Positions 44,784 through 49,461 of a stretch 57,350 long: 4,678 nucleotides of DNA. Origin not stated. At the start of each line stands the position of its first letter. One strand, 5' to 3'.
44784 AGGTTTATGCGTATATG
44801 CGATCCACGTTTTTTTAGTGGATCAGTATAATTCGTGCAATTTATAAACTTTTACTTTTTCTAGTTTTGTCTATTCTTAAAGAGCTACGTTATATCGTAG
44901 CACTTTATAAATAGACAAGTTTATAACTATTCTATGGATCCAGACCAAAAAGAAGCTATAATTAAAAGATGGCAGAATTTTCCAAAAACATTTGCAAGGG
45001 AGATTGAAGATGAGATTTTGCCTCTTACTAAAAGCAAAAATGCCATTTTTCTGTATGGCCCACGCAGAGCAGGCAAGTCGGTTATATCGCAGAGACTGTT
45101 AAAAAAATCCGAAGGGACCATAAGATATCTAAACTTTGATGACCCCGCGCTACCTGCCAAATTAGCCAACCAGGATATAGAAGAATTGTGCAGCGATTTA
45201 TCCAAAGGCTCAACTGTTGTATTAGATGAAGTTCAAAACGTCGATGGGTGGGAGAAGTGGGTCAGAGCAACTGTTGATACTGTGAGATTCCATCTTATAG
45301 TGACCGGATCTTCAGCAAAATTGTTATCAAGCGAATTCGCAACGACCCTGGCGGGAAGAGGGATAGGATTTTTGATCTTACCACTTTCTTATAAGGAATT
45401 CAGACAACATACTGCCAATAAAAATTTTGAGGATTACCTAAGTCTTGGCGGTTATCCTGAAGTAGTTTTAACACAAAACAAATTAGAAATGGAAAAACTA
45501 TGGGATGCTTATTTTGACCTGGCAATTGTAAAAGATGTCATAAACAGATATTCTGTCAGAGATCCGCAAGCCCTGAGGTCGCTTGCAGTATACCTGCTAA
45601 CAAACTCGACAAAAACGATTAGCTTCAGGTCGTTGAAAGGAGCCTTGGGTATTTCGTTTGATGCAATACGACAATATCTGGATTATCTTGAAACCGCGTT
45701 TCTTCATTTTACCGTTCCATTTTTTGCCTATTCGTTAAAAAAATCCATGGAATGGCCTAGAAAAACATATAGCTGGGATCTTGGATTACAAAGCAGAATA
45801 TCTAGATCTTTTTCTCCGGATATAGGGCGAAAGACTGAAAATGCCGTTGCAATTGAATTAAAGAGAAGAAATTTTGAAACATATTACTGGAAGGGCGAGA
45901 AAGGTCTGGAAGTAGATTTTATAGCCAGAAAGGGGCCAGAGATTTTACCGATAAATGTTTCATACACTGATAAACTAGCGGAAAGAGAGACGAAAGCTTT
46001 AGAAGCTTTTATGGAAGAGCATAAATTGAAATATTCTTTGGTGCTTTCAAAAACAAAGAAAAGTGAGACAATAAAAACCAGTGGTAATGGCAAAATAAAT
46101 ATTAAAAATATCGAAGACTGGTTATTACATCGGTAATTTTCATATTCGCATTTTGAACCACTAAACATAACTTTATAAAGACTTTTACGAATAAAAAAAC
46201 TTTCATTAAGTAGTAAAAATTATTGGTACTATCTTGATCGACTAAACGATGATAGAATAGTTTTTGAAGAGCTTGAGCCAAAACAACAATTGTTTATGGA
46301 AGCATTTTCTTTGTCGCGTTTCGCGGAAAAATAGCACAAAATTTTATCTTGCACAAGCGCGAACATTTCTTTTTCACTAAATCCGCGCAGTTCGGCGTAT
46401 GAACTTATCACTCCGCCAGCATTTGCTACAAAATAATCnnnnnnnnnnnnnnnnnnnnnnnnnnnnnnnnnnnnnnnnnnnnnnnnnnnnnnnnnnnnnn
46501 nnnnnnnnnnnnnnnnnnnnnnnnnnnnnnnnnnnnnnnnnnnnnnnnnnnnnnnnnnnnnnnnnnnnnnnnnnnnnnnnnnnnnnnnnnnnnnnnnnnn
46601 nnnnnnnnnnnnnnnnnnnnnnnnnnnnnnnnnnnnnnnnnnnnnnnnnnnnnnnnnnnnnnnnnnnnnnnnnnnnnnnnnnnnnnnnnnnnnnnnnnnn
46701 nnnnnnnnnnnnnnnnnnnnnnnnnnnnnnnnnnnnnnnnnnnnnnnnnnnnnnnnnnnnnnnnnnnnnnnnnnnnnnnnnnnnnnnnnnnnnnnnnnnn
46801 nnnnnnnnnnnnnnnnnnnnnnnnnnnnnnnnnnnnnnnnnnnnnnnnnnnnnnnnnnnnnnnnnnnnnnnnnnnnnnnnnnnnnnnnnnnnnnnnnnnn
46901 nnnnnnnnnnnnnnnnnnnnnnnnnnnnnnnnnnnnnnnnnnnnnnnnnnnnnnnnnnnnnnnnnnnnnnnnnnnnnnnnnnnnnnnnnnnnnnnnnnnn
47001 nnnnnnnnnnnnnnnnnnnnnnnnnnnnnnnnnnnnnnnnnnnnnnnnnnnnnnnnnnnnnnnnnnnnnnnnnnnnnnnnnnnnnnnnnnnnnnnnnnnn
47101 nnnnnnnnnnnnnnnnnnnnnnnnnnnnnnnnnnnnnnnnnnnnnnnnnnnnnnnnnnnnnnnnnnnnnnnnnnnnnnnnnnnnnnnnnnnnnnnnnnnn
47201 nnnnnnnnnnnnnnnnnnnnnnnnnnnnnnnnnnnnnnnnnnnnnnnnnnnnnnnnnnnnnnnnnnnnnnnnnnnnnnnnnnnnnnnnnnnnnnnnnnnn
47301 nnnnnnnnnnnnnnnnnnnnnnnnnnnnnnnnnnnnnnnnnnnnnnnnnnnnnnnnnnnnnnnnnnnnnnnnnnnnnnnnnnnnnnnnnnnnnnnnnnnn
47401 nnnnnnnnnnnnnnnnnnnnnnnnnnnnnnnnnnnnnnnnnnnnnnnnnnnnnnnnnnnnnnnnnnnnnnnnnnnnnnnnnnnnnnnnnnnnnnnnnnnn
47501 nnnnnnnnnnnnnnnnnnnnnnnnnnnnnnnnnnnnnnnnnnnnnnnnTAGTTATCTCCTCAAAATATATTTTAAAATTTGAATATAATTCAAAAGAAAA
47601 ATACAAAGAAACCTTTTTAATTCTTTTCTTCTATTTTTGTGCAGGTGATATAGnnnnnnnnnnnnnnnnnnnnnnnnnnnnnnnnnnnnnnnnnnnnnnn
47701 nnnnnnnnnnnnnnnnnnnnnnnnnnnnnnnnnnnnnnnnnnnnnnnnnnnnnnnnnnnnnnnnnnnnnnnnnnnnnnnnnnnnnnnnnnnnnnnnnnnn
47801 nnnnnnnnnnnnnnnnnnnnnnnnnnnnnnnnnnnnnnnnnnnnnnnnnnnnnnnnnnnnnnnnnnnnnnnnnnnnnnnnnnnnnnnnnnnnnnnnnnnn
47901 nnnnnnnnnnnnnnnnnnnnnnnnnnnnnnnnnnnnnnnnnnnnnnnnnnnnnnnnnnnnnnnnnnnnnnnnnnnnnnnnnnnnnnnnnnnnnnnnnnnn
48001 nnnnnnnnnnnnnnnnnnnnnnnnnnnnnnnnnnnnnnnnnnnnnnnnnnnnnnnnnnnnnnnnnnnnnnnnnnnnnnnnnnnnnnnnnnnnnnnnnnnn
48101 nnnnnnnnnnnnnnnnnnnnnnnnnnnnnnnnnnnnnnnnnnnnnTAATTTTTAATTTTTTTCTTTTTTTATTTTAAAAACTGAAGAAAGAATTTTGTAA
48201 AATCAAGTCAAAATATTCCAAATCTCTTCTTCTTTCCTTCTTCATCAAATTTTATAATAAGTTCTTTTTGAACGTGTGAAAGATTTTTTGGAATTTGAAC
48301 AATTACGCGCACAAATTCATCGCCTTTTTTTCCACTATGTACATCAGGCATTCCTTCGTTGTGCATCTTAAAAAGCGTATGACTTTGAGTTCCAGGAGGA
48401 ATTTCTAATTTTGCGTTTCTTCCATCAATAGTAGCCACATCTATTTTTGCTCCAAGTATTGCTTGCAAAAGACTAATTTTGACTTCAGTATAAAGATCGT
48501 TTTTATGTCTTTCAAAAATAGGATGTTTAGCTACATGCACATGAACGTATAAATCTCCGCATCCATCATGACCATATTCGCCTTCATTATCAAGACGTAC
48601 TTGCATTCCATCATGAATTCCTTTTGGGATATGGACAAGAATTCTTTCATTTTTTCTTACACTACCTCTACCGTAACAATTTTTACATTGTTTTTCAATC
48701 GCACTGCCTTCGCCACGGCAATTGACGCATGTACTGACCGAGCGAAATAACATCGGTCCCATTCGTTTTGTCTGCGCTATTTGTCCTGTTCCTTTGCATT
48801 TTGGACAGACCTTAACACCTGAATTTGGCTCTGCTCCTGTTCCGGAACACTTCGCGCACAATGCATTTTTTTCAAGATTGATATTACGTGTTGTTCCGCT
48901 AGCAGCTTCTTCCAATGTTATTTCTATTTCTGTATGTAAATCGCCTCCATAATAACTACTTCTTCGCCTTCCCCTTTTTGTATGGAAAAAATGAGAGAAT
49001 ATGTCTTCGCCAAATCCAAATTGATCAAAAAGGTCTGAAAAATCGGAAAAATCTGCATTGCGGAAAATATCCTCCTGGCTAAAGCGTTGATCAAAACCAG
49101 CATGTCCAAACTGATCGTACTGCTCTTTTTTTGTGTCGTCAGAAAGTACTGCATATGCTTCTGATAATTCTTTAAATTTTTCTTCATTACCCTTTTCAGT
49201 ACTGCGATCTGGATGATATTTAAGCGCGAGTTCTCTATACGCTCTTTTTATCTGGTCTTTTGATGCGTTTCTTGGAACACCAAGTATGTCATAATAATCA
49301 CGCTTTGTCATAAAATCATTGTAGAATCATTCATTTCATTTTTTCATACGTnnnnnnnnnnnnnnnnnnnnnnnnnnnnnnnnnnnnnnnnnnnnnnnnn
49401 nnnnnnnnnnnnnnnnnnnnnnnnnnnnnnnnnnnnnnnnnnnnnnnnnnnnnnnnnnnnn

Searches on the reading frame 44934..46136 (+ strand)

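Call 56: search_protein_families(library=pfam, max_evalue=0.00001, proteins=[window:44934-46136:+])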
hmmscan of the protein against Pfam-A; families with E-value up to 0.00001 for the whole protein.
window:44934-46136:+ (400 aa): 2 families
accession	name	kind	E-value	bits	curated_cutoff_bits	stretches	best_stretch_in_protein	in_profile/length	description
PF13173.12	AAA_14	-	6.2e-30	104.3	27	1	35-156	2-128/129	AAA domain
PF13635.12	DUF4143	-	9.8e-21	74.6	28.1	1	200-344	2-159/160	Domain of unknown function (DUF4143)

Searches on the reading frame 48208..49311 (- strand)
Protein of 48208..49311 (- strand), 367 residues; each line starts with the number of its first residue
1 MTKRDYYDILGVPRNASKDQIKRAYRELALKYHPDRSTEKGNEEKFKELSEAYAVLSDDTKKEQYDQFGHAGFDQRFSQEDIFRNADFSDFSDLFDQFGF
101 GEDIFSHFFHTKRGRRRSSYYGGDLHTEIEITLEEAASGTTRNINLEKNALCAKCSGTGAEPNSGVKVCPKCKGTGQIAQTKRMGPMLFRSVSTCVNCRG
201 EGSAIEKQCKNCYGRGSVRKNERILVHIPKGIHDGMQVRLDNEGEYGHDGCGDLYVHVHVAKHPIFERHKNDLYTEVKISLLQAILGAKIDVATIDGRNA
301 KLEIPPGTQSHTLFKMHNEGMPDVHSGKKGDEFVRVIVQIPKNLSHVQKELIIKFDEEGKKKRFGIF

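Call 11: search_protein_families(library=pfam, proteins=[window:48208-49311:-])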
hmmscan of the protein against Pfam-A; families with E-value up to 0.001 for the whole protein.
window:48208-49311:- (367 aa): 4 families
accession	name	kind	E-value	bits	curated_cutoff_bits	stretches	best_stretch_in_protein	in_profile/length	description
PF01556.23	DnaJ_C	-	4.3e-45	153.9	26.6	1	125-341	1-152/152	DnaJ C terminal domain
PF00226.36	DnaJ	-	1.6e-26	92.6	27.8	1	5-66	1-63/63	DnaJ domain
PF00684.25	DnaJ_CXXCXGXG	-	1.4e-15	57.7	32.7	1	152-216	1-65/65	DnaJ central domain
PF20833.2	RNase_E_G_Thio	-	0.00044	20.8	26.8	0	208-234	1-27/86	RNase E/G, Thioredoxin-like domain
